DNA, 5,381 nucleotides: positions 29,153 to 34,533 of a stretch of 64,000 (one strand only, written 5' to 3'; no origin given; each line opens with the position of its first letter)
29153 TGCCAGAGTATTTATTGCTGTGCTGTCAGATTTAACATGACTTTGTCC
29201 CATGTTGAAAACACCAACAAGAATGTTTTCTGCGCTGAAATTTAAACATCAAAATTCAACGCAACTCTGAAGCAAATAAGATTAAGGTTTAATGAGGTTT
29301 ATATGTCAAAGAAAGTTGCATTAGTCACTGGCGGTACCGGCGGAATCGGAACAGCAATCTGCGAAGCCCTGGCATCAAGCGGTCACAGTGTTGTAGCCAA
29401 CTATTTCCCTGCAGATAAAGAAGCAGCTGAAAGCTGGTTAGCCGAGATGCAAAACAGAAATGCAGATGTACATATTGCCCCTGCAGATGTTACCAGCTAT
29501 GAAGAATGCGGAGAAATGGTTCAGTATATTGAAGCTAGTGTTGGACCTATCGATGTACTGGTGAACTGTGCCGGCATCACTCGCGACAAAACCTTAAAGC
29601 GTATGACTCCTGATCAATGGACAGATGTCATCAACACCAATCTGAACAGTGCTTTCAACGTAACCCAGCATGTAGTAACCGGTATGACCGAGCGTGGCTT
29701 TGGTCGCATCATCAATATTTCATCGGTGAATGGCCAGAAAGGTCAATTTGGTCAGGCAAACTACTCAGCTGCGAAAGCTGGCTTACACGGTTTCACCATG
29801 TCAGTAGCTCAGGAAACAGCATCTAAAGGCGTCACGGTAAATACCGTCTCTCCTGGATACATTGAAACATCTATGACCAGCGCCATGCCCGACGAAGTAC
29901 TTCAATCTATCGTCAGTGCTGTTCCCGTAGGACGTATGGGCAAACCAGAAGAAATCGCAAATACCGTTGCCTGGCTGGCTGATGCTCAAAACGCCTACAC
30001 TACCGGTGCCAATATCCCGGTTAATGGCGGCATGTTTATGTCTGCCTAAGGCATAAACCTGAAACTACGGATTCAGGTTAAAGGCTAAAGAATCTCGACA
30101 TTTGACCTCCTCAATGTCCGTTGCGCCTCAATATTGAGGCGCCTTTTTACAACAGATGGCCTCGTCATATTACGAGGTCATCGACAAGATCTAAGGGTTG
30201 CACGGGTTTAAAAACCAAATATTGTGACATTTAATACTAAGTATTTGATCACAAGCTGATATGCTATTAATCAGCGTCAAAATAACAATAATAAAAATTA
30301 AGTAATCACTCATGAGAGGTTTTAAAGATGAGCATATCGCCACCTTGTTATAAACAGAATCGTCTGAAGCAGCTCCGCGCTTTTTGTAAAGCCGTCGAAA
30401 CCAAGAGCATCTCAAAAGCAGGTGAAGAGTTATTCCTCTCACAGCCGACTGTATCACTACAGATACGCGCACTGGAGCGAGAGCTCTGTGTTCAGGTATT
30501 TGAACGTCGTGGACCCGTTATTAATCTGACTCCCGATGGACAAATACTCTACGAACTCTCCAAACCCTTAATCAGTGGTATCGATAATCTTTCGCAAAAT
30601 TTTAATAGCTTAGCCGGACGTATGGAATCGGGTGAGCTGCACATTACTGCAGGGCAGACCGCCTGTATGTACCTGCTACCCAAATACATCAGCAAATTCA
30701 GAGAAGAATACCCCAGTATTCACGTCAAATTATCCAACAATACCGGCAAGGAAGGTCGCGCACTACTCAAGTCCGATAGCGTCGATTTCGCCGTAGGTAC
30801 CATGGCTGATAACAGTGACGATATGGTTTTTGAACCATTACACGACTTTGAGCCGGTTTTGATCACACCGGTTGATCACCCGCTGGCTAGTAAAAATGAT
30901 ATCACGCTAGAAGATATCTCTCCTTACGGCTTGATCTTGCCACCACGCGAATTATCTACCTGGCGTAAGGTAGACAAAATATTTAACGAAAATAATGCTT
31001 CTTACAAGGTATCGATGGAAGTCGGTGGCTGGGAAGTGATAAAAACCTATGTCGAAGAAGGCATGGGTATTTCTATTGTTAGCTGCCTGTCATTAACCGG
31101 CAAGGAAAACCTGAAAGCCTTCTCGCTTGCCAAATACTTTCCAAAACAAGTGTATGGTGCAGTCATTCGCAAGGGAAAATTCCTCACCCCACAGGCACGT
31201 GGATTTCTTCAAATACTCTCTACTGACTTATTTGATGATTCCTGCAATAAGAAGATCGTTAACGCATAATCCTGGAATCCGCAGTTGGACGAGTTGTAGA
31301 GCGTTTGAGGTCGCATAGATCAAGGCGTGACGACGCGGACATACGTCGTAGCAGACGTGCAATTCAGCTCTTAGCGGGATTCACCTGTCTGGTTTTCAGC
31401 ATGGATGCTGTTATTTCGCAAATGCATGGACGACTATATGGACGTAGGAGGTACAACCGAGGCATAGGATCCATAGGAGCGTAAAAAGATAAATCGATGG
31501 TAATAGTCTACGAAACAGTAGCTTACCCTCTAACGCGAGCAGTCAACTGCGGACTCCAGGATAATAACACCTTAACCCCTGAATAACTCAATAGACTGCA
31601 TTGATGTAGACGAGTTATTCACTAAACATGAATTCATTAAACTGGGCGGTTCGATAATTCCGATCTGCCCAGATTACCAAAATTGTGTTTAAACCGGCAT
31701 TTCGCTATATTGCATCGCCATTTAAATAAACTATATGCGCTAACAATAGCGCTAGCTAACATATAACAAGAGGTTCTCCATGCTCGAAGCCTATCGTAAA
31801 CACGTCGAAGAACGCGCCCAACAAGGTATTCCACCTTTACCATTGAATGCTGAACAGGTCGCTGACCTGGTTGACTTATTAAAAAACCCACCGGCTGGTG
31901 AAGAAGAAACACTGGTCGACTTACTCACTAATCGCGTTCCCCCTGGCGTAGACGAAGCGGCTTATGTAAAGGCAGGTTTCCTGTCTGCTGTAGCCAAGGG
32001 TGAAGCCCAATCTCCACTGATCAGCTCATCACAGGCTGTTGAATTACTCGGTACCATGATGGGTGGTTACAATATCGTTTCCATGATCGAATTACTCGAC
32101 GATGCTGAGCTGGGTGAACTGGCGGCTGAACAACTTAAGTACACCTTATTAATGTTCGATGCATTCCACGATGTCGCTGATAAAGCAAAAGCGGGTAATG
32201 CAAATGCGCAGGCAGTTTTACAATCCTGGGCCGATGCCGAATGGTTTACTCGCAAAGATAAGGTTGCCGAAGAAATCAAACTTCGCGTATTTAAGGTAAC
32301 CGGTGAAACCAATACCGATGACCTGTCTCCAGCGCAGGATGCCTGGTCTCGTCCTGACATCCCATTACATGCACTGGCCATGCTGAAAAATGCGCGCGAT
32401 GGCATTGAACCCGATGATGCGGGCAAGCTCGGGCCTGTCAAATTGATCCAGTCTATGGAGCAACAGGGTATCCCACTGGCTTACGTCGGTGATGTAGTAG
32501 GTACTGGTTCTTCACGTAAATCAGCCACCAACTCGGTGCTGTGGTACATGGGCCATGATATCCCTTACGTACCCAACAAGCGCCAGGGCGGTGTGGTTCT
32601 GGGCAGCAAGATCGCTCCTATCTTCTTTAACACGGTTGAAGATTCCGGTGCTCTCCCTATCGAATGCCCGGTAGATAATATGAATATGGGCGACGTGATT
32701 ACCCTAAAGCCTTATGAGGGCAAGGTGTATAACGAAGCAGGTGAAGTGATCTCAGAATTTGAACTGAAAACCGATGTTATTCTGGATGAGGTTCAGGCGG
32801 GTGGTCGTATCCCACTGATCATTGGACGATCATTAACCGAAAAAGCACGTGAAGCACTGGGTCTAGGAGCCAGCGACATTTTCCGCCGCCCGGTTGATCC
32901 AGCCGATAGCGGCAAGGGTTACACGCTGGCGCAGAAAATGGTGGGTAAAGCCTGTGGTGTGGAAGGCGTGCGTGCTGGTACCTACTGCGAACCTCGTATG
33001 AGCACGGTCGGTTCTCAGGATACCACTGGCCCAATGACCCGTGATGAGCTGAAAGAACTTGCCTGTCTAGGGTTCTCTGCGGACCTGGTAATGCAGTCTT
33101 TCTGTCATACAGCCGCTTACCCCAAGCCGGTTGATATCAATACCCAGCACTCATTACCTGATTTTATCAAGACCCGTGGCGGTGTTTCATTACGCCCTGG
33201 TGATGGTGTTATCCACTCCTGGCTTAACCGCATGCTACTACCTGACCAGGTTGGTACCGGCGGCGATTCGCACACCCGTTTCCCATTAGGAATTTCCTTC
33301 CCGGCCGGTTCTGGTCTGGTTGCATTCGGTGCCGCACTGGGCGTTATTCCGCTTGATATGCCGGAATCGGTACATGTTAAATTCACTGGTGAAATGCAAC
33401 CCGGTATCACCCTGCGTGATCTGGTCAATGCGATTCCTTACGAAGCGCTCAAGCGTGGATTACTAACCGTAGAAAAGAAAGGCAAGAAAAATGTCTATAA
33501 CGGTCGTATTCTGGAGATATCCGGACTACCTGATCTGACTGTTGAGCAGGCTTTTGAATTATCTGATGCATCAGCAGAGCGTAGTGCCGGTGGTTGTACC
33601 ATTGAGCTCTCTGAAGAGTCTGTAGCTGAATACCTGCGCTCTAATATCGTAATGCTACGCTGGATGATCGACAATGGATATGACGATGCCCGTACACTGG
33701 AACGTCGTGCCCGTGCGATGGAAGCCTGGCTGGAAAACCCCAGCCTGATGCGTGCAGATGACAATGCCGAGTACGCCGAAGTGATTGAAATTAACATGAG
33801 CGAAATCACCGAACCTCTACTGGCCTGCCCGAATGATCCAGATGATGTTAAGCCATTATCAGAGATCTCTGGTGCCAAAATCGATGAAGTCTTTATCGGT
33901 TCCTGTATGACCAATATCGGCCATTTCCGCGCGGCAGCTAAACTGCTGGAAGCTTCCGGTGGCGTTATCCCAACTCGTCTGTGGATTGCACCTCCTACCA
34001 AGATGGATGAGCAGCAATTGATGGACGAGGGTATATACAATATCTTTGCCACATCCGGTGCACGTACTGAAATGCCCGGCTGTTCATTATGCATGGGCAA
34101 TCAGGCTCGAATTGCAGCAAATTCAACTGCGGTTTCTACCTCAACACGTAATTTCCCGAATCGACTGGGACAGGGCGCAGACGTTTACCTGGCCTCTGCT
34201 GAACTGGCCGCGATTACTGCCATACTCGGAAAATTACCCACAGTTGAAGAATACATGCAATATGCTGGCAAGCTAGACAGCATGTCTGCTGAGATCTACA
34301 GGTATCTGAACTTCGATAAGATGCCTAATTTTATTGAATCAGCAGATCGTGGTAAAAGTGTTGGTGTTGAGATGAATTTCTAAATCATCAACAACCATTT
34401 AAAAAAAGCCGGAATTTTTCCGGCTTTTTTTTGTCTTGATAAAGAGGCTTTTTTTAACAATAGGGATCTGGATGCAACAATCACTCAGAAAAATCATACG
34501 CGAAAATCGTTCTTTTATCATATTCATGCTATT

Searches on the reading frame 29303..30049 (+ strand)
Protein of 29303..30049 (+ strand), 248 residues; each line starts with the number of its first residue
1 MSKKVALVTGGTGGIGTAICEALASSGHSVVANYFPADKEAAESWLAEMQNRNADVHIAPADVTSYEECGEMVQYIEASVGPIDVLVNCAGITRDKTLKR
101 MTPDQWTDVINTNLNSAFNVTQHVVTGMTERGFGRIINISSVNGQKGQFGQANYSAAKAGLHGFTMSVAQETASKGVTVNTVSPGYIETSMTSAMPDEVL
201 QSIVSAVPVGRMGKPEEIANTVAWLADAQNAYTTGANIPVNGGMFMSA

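Call 11: search_protein_families(library=pfam, proteins=[window:29303-30049:+], max_evalue=0.00001)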
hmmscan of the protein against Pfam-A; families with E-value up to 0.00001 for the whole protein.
window:29303-30049:+ (248 aa): 6 families
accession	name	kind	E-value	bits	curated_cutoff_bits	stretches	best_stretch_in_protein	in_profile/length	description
PF00106.31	adh_short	-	5e-61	206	26.6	1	4-195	1-190/195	short chain dehydrogenase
PF13561.12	adh_short_C2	-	4.7e-60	203.5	27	1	13-244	6-235/236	Enoyl-(Acyl carrier protein) reductase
PF08659.16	KR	-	1.3e-26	94.1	22.6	1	6-172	3-167/180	KR domain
PF01370.27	Epimerase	-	1.4e-07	31.6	20.9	1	6-142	1-118/240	NAD dependent epimerase/dehydratase family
PF13460.12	NAD_binding_10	-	1.9e-06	28.3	27.2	1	10-187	1-146/184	NAD(P)H-binding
PF23441.1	SDR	-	5.4e-06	26.4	27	0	155-246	164-257/258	SDR-like rossmann domain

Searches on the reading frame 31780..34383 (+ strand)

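Call 11: search_protein_families(library=pfam, proteins=[window:31780-34383:+], max_evalue=0.00001)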
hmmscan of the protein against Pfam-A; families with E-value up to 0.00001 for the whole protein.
window:31780-34383:+ (867 aa): 3 families
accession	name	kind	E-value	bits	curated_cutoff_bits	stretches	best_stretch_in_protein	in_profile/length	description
PF06434.19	Aconitase_2_N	-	2.4e-99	331.5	27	1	169-381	2-204/204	Aconitate hydratase 2 N-terminus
PF11791.14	Aconitase_B_N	-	3.8e-69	232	25.8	1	4-156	1-153/153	Aconitate B N-terminal domain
PF00330.25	Aconitase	-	4.5e-43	148.3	28.7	2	696-817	336-463/463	Aconitase family (aconitate hydratase)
